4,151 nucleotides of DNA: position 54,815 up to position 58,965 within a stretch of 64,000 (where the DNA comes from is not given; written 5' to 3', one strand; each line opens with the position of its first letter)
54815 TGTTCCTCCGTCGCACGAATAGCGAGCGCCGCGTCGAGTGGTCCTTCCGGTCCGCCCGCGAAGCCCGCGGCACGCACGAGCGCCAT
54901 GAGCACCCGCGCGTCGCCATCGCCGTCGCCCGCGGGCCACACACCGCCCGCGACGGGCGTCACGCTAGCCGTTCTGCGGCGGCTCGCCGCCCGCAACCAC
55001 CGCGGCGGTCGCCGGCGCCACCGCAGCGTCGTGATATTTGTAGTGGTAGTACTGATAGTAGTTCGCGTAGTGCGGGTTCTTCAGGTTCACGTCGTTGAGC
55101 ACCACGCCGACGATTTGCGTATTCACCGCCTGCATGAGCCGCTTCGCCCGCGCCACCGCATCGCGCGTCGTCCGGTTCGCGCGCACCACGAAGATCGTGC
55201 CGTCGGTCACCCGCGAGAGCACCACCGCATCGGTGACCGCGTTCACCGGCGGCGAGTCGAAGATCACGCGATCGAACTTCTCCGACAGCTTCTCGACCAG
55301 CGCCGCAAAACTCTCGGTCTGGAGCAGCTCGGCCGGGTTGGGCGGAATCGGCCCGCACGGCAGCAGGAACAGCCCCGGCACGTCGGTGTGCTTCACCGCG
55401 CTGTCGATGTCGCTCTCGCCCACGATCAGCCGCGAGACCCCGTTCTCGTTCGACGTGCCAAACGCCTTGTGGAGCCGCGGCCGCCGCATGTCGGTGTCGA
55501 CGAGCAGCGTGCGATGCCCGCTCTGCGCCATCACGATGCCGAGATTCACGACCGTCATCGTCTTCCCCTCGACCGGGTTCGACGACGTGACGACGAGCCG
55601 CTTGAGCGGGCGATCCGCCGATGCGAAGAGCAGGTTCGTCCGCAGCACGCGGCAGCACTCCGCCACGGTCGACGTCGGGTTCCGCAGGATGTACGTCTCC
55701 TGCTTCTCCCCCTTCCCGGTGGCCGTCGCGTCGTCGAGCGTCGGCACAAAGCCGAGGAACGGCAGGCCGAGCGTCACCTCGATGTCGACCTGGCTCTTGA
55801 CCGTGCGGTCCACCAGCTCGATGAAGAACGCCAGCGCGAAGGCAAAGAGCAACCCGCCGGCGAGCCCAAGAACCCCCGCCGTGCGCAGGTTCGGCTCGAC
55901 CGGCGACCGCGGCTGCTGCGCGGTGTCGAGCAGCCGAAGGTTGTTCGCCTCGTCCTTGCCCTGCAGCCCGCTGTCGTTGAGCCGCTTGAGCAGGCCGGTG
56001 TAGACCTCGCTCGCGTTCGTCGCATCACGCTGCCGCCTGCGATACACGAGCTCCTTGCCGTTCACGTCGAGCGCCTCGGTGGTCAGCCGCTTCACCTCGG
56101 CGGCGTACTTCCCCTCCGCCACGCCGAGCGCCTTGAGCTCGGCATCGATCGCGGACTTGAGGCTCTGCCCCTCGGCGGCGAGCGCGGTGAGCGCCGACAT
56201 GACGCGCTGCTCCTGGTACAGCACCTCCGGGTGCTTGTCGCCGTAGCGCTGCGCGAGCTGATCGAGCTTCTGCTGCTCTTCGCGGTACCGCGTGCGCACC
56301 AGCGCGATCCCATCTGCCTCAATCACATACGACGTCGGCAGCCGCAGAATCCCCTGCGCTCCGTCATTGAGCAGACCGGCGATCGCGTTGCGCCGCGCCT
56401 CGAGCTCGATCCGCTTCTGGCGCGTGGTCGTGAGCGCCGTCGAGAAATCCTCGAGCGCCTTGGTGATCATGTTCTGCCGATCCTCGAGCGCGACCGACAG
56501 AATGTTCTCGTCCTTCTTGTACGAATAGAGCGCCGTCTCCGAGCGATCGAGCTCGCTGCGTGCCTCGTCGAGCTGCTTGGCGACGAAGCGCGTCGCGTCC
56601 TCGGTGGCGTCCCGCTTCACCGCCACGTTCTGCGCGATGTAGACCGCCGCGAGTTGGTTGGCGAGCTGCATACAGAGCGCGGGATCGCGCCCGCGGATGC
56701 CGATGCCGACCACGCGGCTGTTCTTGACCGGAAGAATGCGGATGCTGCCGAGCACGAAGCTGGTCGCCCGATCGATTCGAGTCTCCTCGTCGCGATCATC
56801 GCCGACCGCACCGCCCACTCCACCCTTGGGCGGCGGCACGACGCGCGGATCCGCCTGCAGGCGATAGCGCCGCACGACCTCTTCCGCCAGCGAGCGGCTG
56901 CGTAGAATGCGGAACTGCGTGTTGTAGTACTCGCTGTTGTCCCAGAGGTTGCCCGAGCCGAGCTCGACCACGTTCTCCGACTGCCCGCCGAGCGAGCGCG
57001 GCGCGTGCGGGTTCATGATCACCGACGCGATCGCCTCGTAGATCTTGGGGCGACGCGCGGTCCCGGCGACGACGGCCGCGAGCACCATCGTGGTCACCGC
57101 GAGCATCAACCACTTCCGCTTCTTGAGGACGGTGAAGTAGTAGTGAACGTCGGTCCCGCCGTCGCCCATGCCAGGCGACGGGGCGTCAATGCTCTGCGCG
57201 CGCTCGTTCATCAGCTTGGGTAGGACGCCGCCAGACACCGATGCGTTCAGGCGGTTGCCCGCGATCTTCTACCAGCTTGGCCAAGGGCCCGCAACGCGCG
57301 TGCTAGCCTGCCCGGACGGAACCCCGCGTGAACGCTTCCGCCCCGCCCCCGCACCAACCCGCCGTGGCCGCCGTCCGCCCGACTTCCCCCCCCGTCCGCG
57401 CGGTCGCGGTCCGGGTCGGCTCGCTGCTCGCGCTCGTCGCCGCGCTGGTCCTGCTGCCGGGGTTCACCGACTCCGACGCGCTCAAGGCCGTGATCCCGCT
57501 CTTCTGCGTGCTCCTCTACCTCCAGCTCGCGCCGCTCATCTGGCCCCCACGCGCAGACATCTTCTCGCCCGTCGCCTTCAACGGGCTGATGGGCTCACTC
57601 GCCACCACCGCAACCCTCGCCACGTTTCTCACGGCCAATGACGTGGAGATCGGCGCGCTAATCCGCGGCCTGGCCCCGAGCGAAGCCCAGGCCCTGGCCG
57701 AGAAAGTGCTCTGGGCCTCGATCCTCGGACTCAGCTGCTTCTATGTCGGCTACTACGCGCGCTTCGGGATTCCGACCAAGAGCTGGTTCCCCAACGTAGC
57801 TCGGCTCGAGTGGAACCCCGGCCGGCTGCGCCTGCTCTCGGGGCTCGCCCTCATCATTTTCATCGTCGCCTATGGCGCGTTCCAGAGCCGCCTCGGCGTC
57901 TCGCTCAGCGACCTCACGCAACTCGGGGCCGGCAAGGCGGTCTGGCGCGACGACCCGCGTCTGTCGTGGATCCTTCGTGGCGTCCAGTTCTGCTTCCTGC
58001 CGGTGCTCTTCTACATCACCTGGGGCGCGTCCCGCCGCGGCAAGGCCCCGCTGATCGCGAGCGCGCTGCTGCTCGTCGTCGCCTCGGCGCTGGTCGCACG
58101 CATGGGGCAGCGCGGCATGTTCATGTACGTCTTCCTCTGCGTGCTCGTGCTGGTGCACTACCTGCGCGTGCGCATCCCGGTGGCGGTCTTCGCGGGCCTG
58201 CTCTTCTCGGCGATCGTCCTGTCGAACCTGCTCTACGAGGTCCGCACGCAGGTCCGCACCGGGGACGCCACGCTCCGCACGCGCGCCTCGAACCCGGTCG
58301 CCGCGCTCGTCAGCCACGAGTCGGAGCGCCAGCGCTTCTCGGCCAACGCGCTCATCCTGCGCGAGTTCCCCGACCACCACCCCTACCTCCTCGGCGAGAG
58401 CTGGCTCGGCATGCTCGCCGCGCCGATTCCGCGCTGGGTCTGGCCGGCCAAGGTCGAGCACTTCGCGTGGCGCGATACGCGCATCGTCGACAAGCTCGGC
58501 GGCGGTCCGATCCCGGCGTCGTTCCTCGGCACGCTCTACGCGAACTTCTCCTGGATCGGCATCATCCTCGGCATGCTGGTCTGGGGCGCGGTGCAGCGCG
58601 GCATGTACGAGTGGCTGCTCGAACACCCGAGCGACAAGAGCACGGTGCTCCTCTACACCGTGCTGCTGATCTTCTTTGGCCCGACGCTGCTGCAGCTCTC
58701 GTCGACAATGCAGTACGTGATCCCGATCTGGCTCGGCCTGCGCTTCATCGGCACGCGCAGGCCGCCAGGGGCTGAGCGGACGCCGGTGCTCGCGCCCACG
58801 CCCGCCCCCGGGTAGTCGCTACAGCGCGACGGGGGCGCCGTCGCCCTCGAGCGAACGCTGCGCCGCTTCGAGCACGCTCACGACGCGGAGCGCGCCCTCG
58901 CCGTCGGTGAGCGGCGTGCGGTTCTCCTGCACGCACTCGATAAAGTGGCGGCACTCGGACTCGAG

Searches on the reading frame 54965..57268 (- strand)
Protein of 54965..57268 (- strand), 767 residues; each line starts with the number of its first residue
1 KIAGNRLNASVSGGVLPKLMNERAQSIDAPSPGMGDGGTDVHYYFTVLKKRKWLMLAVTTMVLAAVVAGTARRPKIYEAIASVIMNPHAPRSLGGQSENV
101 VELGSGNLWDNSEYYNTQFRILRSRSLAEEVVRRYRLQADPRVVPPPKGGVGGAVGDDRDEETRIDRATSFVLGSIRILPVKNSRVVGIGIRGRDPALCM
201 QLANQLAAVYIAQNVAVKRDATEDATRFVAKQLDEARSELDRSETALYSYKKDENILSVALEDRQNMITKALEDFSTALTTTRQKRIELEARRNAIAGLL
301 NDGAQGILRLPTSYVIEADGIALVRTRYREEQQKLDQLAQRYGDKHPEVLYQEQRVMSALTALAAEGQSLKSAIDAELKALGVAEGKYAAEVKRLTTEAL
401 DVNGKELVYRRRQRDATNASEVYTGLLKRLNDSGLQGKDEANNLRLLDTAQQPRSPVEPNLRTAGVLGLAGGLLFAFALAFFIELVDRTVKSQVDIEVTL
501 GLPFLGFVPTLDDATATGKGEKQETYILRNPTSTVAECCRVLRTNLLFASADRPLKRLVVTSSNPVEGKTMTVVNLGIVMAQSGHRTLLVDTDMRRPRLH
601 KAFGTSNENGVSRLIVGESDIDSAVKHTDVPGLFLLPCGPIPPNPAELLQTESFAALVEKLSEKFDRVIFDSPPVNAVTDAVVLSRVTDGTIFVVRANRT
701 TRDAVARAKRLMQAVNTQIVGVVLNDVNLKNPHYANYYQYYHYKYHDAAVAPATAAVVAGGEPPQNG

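Call 8: search_protein_families(library=pfam, proteins=[window:54965-57268:-], max_evalue=0.001)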
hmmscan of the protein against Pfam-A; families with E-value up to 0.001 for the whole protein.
window:54965-57268:- (767 aa): 6 families
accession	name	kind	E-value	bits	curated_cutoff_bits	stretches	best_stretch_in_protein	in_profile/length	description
PF13807.11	GNVR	-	4.2e-10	39.9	27.7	1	411-482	8-79/82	G-rich domain on putative tyrosine kinase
PF13614.12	AAA_31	-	8.7e-10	39.3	27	1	568-698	14-150/177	AAA domain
PF01656.29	CbiA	-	1.7e-08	34.9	25.4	1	567-731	10-87/125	CobQ/CobB/MinD/ParA nucleotide binding domain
PF02706.20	Wzz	-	2.5e-08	34.5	25.5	1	40-133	4-89/91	Chain length determinant protein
PF10609.15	ParA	-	1.8e-07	31.3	27.1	1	559-744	7-192/246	NUBPL iron-transfer P-loop NTPase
PF06564.18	CBP_BcsQ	-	9.9e-05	22.4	21.3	1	567-701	13-151/234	Cellulose biosynthesis protein BcsQ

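Call 42: search_protein_families(library=ncbifam, proteins=[window:54965-57238:-], max_evalue=10)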
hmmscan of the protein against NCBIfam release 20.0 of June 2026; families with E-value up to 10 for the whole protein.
window:54965-57238:- (757 aa): 22 families
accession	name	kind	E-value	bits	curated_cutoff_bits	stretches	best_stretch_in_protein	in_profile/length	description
TIGR01005.1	eps_transp_fam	subfamily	3e-67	227.4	411.7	1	27-735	2-737/754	exopolysaccharide transport protein family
NF008568.0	PRK11519.1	equivalog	6.4e-65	219.7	1068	2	395-736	370-716/720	tyrosine-protein kinase Wzc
TIGR01007.1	eps_fam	subfamily_domain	7.1e-60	202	108.05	1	529-730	3-203/204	polysaccharide biosynthesis tyrosine autokinase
NF007350.0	PRK09841.1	equivalog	1.1e-55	189.1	1248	2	400-736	373-723/726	tyrosine-protein kinase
TIGR03017.1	EpsF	equivalog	8.9e-41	140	422.75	1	35-497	7-442/444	chain length determinant protein EpsF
TIGR03029.1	EpsG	equivalog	2.5e-40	138.3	313.8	1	520-716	78-274/274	chain length determinant protein tyrosine kinase EpsG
TIGR03007.1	pepcterm_ChnLen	equivalog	3.2e-39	134.5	278.85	2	177-519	124-481/498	XrtA system polysaccharide chain length determinant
TIGR03018.1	pepcterm_TyrKin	hypoth_equivalog_domain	1.2e-37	129.3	230.65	1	519-715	5-207/207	XrtA-associated tyrosine autokinase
TIGR01006.1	polys_exp_MPA1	subfamily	8.4e-13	48.3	296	1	432-502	155-225/226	CspC family polysaccharide chain length determinant protein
TIGR01969.1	minD_arch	subfamily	1.8e-11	43.7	201.75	1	550-719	5-172/251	cell division ATPase MinD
TIGR01968.1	minD_bact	equivalog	1.8e-10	40.6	212.9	1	548-664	4-121/261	septum site-determining protein MinD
TIGR03371.1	cellulose_yhjQ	equivalog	1.7e-06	27.7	157.85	1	547-717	3-178/246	cellulose biosynthesis protein BcsQ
NF041136.1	MrpORP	equivalog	2.1e-05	24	450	2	547-598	7-58/365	iron-sulfur cluster carrier protein MrpORP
NF041546.1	ParA_partition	equivalog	0.00024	20.7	180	2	558-585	12-39/203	ParA family partition ATPase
NF047398.1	AAA_KGGVGR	domain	0.00034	21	90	1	558-603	15-63/190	KGGVGR-motif variant AAA ATPase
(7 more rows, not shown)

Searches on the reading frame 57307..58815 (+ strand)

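Call 8: search_protein_families(library=pfam, proteins=[window:57307-58815:+], max_evalue=0.001)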
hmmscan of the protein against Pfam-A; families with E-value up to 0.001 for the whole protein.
window:57307-58815:+ (502 aa): 0 families

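Call 11: search_protein_families(library=pfam, proteins=[window:57307-58815:+], max_evalue=0.1)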
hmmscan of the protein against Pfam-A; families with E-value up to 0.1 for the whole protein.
window:57307-58815:+ (502 aa): 1 family
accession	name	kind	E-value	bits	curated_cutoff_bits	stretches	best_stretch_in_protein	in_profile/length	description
PF14296.11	O-ag_pol_Wzy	-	0.0075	15.4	26.6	1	402-455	378-431/468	O-antigen polysaccharide polymerase Wzy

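Call 42: search_protein_families(library=ncbifam, proteins=[window:57307-58815:+], max_evalue=10)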
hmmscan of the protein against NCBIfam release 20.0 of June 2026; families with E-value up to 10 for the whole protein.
window:57307-58815:+ (502 aa): 2 families
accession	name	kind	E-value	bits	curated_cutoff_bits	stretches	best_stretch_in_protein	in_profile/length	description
NF033860.0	Wzy_O6_O28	subfamily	4e-05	22.7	75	1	206-320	99-209/385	oligosaccharide repeat unit polymerase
TIGR04370.1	glyco_rpt_poly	subfamily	0.00027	20.1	40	2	404-457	320-377/396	oligosaccharide repeat unit polymerase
